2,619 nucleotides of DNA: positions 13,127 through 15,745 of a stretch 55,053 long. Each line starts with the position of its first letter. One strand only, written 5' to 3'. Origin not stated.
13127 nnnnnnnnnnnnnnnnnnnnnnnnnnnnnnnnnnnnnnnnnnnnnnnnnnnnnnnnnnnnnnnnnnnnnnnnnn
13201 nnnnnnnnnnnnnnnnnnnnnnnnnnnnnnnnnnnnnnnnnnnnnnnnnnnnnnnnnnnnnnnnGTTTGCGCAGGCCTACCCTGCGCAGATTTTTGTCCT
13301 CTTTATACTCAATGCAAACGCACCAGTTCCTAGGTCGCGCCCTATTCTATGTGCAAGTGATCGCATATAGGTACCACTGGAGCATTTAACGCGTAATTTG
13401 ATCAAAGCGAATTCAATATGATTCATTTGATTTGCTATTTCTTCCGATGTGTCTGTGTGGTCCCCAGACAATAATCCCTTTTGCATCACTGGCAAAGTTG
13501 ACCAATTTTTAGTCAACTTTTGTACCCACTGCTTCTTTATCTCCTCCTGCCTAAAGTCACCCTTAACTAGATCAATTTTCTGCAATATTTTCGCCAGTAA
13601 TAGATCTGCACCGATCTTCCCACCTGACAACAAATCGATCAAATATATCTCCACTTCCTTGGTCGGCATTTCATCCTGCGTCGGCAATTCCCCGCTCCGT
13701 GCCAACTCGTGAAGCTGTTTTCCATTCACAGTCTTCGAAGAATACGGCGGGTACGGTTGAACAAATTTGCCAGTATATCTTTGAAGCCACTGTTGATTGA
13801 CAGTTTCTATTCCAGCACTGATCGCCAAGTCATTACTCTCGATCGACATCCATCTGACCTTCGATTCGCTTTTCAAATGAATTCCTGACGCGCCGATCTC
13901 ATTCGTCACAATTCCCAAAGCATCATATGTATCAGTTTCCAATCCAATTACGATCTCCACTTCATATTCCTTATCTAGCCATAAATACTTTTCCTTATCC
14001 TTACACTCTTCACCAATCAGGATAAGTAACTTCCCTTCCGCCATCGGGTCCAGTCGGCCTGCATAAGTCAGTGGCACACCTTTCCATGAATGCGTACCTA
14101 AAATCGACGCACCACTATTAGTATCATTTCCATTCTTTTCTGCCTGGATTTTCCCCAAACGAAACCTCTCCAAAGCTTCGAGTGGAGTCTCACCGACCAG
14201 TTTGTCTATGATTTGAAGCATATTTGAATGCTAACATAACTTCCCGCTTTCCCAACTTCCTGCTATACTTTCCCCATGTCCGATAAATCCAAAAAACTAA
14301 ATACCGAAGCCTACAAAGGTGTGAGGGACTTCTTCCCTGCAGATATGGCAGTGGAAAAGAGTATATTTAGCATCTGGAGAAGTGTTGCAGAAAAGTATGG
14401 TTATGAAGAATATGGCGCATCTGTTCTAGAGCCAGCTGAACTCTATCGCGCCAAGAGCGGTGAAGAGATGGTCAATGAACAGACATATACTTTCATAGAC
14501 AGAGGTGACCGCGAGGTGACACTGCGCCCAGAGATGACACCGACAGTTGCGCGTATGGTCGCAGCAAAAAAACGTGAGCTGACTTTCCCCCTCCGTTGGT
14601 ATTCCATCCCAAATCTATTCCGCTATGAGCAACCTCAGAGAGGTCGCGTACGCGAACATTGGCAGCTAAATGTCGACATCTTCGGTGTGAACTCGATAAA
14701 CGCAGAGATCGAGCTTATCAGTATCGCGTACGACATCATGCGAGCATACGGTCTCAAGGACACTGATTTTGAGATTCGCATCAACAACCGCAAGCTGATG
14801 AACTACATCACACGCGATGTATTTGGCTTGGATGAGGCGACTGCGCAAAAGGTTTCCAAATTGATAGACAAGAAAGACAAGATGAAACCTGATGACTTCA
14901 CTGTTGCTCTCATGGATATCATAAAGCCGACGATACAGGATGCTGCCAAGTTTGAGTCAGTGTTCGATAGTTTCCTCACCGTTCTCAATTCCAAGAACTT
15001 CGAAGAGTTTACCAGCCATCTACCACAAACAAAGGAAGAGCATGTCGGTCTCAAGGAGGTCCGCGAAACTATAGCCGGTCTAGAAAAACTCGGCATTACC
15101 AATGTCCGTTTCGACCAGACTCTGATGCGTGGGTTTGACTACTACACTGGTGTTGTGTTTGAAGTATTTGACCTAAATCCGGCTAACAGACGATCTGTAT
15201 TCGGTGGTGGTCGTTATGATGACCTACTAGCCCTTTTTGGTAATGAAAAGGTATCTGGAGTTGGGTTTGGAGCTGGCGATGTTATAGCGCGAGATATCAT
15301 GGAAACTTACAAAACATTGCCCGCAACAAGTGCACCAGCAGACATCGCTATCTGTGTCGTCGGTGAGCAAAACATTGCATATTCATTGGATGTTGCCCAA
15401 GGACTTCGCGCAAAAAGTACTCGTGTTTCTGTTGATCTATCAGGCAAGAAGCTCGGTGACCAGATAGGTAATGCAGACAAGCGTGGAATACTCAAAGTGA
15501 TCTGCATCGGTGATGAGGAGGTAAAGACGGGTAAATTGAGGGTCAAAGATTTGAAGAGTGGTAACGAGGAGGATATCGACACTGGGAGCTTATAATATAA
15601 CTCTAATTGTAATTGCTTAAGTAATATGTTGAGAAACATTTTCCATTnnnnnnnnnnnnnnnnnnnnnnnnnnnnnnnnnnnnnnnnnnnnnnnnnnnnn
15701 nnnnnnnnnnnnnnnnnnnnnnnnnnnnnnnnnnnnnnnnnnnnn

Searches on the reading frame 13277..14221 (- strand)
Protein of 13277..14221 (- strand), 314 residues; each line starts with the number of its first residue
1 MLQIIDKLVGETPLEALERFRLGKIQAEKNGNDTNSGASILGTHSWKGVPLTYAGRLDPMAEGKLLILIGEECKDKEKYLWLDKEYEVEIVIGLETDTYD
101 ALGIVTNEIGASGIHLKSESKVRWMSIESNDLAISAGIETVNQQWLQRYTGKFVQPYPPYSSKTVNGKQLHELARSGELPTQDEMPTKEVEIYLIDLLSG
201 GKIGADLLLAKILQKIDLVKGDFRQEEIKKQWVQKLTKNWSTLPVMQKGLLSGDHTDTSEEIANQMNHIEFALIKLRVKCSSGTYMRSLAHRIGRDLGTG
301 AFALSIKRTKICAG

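Call 79: search_protein_families(library=pfam, proteins=[window:13277-14221:-], max_evalue=0.001)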
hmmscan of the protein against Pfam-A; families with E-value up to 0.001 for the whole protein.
window:13277-14221:- (314 aa): 1 family
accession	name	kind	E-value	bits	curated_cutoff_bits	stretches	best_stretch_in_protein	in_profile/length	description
PF01509.24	TruB_N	-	8.1e-23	81.9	27.3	2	53-111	11-67/149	TruB family pseudouridylate synthase (N terminal domain)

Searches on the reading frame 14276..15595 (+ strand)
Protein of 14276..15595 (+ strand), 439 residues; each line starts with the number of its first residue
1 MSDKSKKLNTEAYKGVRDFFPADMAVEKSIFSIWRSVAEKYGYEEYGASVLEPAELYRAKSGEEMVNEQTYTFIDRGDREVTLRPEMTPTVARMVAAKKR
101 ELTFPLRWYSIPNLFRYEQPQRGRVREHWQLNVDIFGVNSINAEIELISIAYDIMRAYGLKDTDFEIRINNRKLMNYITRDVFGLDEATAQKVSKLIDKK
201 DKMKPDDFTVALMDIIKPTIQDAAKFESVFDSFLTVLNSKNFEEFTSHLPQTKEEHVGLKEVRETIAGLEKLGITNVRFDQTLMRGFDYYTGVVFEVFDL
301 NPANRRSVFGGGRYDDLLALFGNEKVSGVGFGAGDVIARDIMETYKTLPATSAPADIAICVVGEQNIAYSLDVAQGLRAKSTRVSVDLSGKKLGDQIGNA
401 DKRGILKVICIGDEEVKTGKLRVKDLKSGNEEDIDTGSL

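Call 79: search_protein_families(library=pfam, proteins=[window:14276-15595:+], max_evalue=0.001)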
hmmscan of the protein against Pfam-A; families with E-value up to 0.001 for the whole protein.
window:14276-15595:+ (439 aa): 3 families
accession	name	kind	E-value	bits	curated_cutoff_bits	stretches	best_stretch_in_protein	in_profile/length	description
PF13393.11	tRNA-synt_His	-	3.4e-45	155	25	1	15-331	1-301/308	Histidyl-tRNA synthetase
PF03129.25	HGTP_anticodon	-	1.3e-12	48.1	21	1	357-436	2-84/94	Anticodon binding domain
PF00587.30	tRNA-synt_2b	-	8.6e-10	39.4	29.3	1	71-173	1-107/179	tRNA synthetase class II core domain (G, H, P, S and T)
